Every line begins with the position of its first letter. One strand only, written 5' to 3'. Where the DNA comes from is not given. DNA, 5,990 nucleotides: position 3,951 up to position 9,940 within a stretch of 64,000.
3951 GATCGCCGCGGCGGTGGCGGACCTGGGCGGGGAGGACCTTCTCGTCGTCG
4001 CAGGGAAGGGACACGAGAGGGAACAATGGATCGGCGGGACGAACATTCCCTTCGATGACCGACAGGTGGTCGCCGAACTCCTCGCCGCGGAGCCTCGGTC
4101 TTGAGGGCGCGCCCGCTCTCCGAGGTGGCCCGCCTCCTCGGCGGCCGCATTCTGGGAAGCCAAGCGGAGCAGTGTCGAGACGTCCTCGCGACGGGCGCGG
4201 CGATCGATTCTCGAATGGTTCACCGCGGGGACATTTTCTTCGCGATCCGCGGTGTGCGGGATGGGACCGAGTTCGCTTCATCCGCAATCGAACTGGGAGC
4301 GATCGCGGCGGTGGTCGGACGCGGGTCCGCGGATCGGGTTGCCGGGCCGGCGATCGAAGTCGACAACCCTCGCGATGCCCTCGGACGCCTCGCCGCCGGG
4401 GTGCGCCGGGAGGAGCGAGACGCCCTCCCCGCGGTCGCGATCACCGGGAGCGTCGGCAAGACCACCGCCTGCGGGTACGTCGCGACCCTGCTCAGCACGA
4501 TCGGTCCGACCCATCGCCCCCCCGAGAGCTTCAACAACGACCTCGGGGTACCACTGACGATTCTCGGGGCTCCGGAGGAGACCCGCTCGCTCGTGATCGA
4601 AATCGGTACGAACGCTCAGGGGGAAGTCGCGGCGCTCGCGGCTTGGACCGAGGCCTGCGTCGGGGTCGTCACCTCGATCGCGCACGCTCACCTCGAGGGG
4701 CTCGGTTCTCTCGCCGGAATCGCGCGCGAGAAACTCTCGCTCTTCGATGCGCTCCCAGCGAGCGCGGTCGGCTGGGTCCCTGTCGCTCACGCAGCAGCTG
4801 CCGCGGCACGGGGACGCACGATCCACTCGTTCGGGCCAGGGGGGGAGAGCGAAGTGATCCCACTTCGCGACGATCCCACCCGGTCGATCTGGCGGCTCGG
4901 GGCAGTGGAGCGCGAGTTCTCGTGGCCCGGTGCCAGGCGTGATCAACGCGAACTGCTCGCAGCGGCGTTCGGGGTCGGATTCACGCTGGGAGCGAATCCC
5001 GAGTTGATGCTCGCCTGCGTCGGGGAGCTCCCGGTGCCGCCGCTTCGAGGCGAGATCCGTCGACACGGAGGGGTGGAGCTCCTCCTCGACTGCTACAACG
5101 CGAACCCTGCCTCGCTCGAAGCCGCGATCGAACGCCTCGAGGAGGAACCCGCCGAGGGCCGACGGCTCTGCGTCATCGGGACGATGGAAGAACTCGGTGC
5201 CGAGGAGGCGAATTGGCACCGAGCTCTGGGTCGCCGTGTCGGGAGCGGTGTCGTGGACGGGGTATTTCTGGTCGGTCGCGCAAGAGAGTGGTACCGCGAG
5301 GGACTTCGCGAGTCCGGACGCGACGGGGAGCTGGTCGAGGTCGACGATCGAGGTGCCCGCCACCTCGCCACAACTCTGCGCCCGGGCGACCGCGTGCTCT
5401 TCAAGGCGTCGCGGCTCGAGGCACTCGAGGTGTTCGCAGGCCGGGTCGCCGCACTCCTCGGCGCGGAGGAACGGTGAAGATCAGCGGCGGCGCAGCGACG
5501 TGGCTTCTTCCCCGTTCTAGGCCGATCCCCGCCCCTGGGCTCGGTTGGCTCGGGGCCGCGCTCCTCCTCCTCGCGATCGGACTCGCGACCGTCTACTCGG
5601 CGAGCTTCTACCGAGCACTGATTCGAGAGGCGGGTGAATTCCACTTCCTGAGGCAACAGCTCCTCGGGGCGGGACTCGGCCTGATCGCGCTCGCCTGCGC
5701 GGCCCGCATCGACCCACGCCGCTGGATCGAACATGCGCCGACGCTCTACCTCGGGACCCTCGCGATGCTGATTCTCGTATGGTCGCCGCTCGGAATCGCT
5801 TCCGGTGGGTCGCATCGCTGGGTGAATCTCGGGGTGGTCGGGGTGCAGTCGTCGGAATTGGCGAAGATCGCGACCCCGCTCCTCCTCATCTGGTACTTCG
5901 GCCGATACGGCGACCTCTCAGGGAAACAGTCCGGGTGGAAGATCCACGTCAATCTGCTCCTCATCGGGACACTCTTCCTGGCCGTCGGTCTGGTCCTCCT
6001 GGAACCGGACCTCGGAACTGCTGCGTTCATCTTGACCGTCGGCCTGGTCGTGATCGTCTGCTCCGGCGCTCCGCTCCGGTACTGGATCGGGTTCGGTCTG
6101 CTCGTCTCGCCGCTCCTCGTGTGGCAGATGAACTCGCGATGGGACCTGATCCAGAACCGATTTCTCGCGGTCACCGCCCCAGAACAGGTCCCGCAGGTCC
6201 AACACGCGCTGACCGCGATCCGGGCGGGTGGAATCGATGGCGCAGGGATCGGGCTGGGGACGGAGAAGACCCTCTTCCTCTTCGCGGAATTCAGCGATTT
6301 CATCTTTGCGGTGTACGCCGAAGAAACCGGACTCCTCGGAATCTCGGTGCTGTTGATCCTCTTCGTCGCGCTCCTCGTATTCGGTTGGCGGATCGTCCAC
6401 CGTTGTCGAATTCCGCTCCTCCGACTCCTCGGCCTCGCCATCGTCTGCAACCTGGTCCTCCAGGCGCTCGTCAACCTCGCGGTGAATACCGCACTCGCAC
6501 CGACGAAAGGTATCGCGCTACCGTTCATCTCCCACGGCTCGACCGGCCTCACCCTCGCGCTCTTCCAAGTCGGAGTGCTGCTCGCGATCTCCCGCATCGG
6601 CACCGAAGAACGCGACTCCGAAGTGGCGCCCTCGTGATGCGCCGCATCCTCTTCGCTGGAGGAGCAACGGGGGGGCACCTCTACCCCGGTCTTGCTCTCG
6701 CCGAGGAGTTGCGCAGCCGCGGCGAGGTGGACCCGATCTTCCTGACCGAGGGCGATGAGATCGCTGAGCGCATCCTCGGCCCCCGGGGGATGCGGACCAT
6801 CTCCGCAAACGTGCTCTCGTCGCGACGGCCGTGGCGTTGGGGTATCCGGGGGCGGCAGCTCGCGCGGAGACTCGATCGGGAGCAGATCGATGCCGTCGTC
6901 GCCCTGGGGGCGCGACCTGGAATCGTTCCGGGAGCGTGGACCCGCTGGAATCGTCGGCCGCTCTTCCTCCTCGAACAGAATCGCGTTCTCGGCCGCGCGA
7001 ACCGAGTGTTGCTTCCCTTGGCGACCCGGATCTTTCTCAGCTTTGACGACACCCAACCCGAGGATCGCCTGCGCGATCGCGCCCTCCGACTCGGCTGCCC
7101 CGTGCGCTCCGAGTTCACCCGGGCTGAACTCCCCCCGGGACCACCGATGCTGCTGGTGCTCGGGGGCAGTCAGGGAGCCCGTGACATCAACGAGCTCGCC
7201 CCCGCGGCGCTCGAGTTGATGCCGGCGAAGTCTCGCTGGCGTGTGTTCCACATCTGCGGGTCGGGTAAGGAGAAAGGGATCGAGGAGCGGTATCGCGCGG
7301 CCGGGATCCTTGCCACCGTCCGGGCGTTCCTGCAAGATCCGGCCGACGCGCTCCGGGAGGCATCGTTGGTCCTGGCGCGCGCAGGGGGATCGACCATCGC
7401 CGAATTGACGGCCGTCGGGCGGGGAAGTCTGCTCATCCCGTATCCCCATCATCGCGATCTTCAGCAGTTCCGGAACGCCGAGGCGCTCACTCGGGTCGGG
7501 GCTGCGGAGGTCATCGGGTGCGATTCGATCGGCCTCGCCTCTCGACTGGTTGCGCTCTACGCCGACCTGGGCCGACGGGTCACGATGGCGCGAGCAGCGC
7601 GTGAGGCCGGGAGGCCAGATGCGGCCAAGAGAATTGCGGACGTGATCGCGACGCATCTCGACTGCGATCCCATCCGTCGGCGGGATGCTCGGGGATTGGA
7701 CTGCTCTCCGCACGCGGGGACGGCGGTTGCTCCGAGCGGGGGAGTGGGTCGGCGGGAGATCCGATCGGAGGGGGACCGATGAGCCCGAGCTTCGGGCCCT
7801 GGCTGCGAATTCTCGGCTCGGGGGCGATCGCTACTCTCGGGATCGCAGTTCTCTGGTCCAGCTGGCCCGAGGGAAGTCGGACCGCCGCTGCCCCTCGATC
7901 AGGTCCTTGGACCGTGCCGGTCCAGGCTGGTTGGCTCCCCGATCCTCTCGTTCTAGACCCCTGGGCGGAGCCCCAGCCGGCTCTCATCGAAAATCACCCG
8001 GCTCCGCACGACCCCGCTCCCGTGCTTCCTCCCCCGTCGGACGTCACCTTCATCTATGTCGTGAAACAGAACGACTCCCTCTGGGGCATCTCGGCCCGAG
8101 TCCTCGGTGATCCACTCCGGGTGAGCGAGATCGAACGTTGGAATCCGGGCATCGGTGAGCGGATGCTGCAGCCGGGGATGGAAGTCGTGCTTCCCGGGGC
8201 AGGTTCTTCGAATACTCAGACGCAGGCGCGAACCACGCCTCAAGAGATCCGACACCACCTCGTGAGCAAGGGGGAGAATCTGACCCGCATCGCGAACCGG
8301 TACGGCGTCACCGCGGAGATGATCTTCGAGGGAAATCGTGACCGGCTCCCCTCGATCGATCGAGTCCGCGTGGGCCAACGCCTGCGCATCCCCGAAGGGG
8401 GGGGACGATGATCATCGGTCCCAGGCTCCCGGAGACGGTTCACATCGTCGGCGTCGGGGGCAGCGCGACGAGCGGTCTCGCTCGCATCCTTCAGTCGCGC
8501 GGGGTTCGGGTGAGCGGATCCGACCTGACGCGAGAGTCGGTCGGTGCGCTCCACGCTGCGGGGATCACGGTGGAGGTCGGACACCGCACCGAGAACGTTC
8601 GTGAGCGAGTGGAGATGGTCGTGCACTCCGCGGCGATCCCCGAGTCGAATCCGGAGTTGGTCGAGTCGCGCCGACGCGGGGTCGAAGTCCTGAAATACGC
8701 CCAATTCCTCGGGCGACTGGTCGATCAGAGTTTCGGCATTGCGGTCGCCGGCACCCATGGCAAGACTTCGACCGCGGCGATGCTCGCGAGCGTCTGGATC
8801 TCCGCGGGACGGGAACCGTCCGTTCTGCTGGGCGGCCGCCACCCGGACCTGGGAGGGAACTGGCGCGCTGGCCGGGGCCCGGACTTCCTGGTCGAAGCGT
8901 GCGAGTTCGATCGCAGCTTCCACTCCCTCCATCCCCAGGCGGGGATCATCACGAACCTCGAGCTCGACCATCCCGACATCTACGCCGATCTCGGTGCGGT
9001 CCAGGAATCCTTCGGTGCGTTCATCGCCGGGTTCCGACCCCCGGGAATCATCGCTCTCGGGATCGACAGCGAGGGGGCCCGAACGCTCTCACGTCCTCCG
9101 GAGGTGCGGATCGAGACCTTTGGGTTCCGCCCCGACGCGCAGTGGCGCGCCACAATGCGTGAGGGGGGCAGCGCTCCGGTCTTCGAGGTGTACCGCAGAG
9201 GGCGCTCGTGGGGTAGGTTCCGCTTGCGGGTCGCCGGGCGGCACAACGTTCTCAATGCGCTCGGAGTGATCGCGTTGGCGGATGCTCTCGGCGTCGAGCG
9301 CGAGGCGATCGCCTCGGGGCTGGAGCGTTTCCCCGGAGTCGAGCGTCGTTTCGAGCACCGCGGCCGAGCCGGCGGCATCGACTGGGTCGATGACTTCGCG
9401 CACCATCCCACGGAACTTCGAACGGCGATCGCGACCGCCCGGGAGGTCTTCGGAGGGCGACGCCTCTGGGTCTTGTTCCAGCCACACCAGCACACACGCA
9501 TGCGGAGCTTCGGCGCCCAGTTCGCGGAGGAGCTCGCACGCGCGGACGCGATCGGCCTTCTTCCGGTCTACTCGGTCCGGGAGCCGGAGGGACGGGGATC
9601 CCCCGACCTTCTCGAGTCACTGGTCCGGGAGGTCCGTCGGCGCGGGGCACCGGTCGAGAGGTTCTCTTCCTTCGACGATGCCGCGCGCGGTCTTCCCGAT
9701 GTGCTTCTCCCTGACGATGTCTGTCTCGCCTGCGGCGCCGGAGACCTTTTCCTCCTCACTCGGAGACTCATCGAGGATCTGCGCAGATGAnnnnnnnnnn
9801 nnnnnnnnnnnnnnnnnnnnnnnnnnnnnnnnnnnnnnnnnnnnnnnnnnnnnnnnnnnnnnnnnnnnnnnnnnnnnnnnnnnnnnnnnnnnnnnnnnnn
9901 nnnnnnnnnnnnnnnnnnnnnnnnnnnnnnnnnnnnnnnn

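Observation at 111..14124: Non-canonical dcw cluster: mraY, murD, ddl, ftsA and ftsZ absent in place; LysM protein inserted; ftsQ followed by an MshEN mini-protein and a large bitopic membrane protein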

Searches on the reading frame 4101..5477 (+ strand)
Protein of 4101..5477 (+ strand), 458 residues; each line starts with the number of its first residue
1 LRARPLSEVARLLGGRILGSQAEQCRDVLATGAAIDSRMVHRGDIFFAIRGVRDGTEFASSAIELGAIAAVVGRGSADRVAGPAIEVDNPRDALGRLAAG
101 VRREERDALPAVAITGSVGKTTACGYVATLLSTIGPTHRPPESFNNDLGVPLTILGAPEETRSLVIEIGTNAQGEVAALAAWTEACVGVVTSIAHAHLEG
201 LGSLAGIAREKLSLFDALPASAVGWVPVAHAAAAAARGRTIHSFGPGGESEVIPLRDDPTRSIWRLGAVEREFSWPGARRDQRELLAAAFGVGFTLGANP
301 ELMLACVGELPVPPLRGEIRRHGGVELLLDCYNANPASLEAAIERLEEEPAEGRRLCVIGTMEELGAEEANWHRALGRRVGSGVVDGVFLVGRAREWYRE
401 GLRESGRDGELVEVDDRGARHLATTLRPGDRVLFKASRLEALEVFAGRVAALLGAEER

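Call 3: search_protein_families(library=pfam, proteins=[window:4101-5477:+], max_evalue=0.01)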
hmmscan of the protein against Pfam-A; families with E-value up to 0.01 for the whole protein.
window:4101-5477:+ (458 aa): 3 families
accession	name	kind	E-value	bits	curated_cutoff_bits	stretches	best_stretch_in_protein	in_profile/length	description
PF08245.18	Mur_ligase_M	-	3.3e-19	70.1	24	1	114-231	1-126/200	Mur ligase middle domain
PF02875.26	Mur_ligase_C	-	4.8e-16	60.2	28.4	1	317-438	3-127/127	Mur ligase, glutamate ligase domain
PF01225.30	Mur_ligase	-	8.5e-06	26.5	21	1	33-99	5-92/95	Mur ligase family, catalytic domain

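Call 17: search_protein_families(library=ncbifam, proteins=[window:4101-5477:+], max_evalue=0.1)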
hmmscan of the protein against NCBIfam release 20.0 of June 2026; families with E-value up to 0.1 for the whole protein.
window:4101-5477:+ (458 aa): 19 families
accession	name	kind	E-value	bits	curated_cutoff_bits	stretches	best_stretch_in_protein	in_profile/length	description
TIGR01143.1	murF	subfamily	9.9e-82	275.1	288.6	1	35-444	1-413/418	UDP-N-acetylmuramoyl-tripeptide--D-alanyl-D-alanine ligase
NF008896.0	PRK11929.1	equivalog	6.3e-74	249.4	1023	1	27-444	524-951/965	bifunctional UDP-N-acetylmuramoyl-L-alanyl-D-glutamate--2,6-diaminopimelate ligase MurE/UDP-N-acetylmuramoyl-tripeptide--D-alanyl-D-alanine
NF010693.0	PRK14093.1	equivalog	4.1e-49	167.5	544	2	30-220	28-219/479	UDP-N-acetylmuramoylalanyl-D-glutamyl-2,6-diaminopimelate--D-alanyl-D-alanine ligase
NF008041.0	PRK10773.1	equivalog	1.6e-48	165.6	551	2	7-224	7-215/453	UDP-N-acetylmuramoyl-tripeptide--D-alanyl-D-alanine ligase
NF008897.0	PRK11930.1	equivalog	1.4e-33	116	804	2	17-217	11-215/822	bifunctional UDP-N-acetylmuramoyl-tripeptide:D-alanyl-D-alanine ligase/alanine racemase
NF001124.0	PRK00139.1-2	equivalog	7.7e-19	67.8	476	1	9-135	6-135/500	UDP-N-acetylmuramoyl-L-alanyl-D-glutamate--2,6-diaminopimelate ligase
TIGR01085.1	murE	subfamily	8.9e-17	61.1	257.3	1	31-135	5-111/472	UDP-N-acetylmuramyl-tripeptide synthetase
NF001126.0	PRK00139.1-4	equivalog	3.6e-14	52.2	373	1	31-135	24-130/486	UDP-N-acetylmuramoyl-L-alanyl-D-glutamate--2,6-diaminopimelate ligase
NF001123.0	PRK00139.1-1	equivalog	2.5e-10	39.7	586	1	30-135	20-133/493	UDP-N-acetylmuramoyl-L-alanyl-D-glutamate--2,6-diaminopimelate ligase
NF001130.0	PRK00139.2-4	equivalog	1.2e-08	34.2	715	1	22-133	23-133/516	UDP-N-acetylmuramoyl-L-alanyl-D-glutamate--2,6-diaminopimelate ligase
NF001129.0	PRK00139.2-3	equivalog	7e-06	24.8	762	1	26-133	37-142/517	UDP-N-acetylmuramoyl-L-alanyl-D-glutamate--2,6-diaminopimelate ligase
NF010628.0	PRK14022.1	equivalog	2.3e-05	23.3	536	1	31-132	36-134/483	UDP-N-acetylmuramoyl-L-alanyl-D-glutamate--L-lysine ligase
NF053645.1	pMurC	equivalog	0.00013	20.8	560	1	110-218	103-213/492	pseudomurein biosynthesis peptide ligase pMurC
TIGR01087.1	murD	equivalog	0.00036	19.7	211.95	1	108-234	103-221/441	UDP-N-acetylmuramoyl-L-alanine--D-glutamate ligase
NF001127.0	PRK00139.2-1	equivalog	0.0027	16.5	997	1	34-134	35-134/520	UDP-N-acetylmuramoyl-L-alanyl-D-glutamate--2,6-diaminopimelate ligase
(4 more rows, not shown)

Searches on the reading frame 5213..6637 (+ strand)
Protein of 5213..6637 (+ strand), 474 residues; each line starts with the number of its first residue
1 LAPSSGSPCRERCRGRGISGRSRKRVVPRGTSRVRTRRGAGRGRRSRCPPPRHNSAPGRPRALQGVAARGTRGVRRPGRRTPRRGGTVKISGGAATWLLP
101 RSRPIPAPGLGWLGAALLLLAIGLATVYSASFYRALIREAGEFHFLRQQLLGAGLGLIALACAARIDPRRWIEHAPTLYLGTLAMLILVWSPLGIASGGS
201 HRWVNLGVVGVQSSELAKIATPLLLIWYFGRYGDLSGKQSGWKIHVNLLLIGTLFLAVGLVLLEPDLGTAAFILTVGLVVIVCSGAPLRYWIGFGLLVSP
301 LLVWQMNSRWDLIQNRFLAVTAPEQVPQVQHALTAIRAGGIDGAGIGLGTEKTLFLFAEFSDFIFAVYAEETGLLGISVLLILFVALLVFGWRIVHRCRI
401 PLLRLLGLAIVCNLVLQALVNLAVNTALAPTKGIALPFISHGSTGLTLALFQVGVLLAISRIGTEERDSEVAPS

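Call 3: search_protein_families(library=pfam, proteins=[window:5213-6637:+], max_evalue=0.01)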
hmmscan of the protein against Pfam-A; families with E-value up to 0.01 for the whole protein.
window:5213-6637:+ (474 aa): 1 family
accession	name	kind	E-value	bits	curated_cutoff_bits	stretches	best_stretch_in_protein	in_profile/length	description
PF01098.24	FTSW_RODA_SPOVE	-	5.5e-66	223.4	26.4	1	116-461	8-352/356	Cell cycle protein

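Call 17: search_protein_families(library=ncbifam, proteins=[window:5474-6637:+], max_evalue=0.1)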
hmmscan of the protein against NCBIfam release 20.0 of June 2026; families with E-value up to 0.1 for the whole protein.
window:5474-6637:+ (387 aa): 6 families
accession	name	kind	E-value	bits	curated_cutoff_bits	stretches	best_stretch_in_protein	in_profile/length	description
TIGR02614.1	ftsW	equivalog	4.3e-75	253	337.5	1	26-374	5-355/357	putative lipid II flippase FtsW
TIGR02210.1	rodA_shape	equivalog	3.3e-59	200.8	336.7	1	27-373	6-353/357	rod shape-determining protein RodA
TIGR02615.1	spoVE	exception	1.4e-55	189.2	448.8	1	30-374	9-354/354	stage V sporulation protein E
NF008060.0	PRK10794.1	equivalog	3.8e-37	128.1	590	1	35-372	24-359/370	peptidoglycan glycosyltransferase MrdB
NF037961.1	RodA_shape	subfamily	2.7e-27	96.1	150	2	244-361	278-396/415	rod shape-determining protein RodA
NF008042.0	PRK10774.1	equivalog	2.5e-26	92.6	493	1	29-372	43-388/405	cell division protein FtsW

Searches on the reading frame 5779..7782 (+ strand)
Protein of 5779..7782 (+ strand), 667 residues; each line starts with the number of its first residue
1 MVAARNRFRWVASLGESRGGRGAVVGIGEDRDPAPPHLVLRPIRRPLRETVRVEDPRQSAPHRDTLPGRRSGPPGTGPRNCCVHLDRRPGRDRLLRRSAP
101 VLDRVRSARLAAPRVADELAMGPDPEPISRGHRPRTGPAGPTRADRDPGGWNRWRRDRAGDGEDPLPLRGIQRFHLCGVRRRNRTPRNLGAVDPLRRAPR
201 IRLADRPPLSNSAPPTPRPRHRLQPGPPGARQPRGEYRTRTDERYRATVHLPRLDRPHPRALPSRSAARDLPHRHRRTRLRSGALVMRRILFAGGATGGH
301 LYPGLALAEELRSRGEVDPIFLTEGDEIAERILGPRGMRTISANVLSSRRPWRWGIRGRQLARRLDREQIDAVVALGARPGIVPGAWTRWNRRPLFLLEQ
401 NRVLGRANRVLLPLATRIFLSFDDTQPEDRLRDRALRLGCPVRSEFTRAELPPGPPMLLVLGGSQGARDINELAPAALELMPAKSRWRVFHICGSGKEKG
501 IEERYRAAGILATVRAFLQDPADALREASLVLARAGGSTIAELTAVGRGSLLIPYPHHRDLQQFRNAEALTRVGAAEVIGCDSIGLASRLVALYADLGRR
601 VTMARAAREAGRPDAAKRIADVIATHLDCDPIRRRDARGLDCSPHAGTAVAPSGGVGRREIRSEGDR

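Call 3: search_protein_families(library=pfam, proteins=[window:5779-7782:+], max_evalue=0.01)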
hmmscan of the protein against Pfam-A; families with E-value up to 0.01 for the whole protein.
window:5779-7782:+ (667 aa): 2 families
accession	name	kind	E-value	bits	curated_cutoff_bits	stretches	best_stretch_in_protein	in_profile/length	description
PF04101.22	Glyco_tran_28_C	-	4.5e-27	95.5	22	1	457-619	1-166/166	Glycosyltransferase family 28 C-terminal domain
PF03033.26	Glyco_transf_28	-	6.3e-13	49.4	26.2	1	290-419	1-138/139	Glycosyltransferase family 28 N-terminal domain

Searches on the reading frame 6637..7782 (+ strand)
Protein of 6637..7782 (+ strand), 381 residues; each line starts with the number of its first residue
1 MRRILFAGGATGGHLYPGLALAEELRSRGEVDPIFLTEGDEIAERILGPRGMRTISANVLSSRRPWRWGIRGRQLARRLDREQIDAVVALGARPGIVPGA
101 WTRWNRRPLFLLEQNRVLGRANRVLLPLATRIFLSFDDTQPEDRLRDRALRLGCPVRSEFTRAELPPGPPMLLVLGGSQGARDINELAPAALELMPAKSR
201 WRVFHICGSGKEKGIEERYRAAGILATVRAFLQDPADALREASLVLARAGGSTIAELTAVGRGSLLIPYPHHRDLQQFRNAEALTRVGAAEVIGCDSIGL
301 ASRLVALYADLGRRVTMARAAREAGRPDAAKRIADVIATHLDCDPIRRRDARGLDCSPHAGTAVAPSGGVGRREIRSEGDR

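Call 17: search_protein_families(library=ncbifam, proteins=[window:6637-7782:+], max_evalue=0.1)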
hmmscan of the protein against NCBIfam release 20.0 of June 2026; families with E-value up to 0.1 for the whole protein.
window:6637-7782:+ (381 aa): 3 families
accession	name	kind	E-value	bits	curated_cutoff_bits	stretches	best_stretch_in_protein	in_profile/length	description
TIGR01133.1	murG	equivalog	4.1e-56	190.5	250.25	1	1-337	5-353/353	undecaprenyldiphospho-muramoylpentapeptide beta-N-acetylglucosaminyltransferase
NF009102.0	PRK12446.1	equivalog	5.8e-24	84.6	339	1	1-302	1-314/352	undecaprenyldiphospho-muramoylpentapeptide beta-N-acetylglucosaminyltransferase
TIGR00661.1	MJ1255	subfamily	0.049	12.9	195.9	1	234-293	240-297/321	MJ1255/VC2487 family glycosyltransferase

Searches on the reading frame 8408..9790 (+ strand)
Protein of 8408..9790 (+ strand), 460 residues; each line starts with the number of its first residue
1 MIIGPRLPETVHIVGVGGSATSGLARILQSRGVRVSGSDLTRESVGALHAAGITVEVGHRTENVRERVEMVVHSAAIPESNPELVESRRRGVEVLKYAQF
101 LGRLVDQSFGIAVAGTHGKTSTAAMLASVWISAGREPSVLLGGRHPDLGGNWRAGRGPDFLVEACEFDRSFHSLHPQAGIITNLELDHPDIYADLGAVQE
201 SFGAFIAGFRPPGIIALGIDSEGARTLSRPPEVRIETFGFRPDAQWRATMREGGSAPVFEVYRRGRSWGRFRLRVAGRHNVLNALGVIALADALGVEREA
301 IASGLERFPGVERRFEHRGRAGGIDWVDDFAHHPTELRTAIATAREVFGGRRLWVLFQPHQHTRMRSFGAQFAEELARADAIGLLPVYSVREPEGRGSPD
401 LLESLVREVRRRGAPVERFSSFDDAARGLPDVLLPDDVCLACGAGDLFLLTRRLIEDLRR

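Call 3: search_protein_families(library=pfam, proteins=[window:8408-9790:+], max_evalue=0.01)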
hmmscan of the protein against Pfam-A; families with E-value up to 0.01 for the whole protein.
window:8408-9790:+ (460 aa): 3 families
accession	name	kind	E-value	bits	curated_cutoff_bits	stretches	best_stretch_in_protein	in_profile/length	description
PF01225.30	Mur_ligase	-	3.8e-20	72.5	21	1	10-107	1-93/95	Mur ligase family, catalytic domain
PF02875.26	Mur_ligase_C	-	8.8e-18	65.8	28.4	1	313-445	1-127/127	Mur ligase, glutamate ligase domain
PF08245.18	Mur_ligase_M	-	3.6e-16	60.2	24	1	113-291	1-200/200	Mur ligase middle domain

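Call 17: search_protein_families(library=ncbifam, proteins=[window:8408-9790:+], max_evalue=0.1)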
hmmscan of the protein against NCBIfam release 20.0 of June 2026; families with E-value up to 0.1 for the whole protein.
window:8408-9790:+ (460 aa): 27 families (the best 25 are shown)
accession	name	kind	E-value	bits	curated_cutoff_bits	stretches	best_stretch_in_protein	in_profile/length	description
TIGR01082.1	murC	equivalog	5.5e-114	381.7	335.1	1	11-454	2-448/449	UDP-N-acetylmuramate--L-alanine ligase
NF011171.0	PRK14573.1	equivalog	3.6e-61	207.1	1015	1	11-454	7-444/809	bifunctional UDP-N-acetylmuramate--L-alanine ligase/D-alanine--D-alanine ligase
TIGR01081.1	mpl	equivalog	2.6e-53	181.6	388.7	1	11-384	2-384/448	UDP-N-acetylmuramate:L-alanyl-gamma-D-glutamyl-meso-diaminopimelate ligase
NF053645.1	pMurC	equivalog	1.2e-24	86.9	560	2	12-137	2-131/492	pseudomurein biosynthesis peptide ligase pMurC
TIGR01087.1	murD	equivalog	1.9e-24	86.5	211.95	1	11-330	2-323/441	UDP-N-acetylmuramoyl-L-alanine--D-glutamate ligase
NF001126.0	PRK00139.1-4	equivalog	1.4e-17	63.4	373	1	175-355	193-372/486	UDP-N-acetylmuramoyl-L-alanyl-D-glutamate--2,6-diaminopimelate ligase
NF001124.0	PRK00139.1-2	equivalog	5.5e-17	61.7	476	2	178-357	201-383/500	UDP-N-acetylmuramoyl-L-alanyl-D-glutamate--2,6-diaminopimelate ligase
NF008896.0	PRK11929.1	equivalog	5e-16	57.7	1023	1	175-356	679-867/965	bifunctional UDP-N-acetylmuramoyl-L-alanyl-D-glutamate--2,6-diaminopimelate ligase MurE/UDP-N-acetylmuramoyl-tripeptide--D-alanyl-D-alanine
TIGR01143.1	murF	subfamily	2.3e-15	56.5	288.6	1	174-343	148-317/418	UDP-N-acetylmuramoyl-tripeptide--D-alanyl-D-alanine ligase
TIGR01085.1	murE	subfamily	1.6e-14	53.7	257.3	2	270-357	277-364/472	UDP-N-acetylmuramyl-tripeptide synthetase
NF053646.1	pMurD1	equivalog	1.2e-13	50.5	610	2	13-134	5-135/465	pseudomurein biosynthesis peptide ligase pMurD1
NF053648.1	pMurE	equivalog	2.2e-12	46.5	600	1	173-356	187-359/464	pseudomurein biosynthesis peptide ligase pMurE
NF053647.1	pMurD2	equivalog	3.7e-10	39.3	550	2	13-144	5-133/405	pseudomurein biosynthesis peptide ligase pMurD2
NF033197.0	F430_CfbE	equivalog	4.8e-09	35.7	250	2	271-319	262-310/430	coenzyme F430 synthase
NF001123.0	PRK00139.1-1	equivalog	7.7e-09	34.7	586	1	269-377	295-404/493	UDP-N-acetylmuramoyl-L-alanyl-D-glutamate--2,6-diaminopimelate ligase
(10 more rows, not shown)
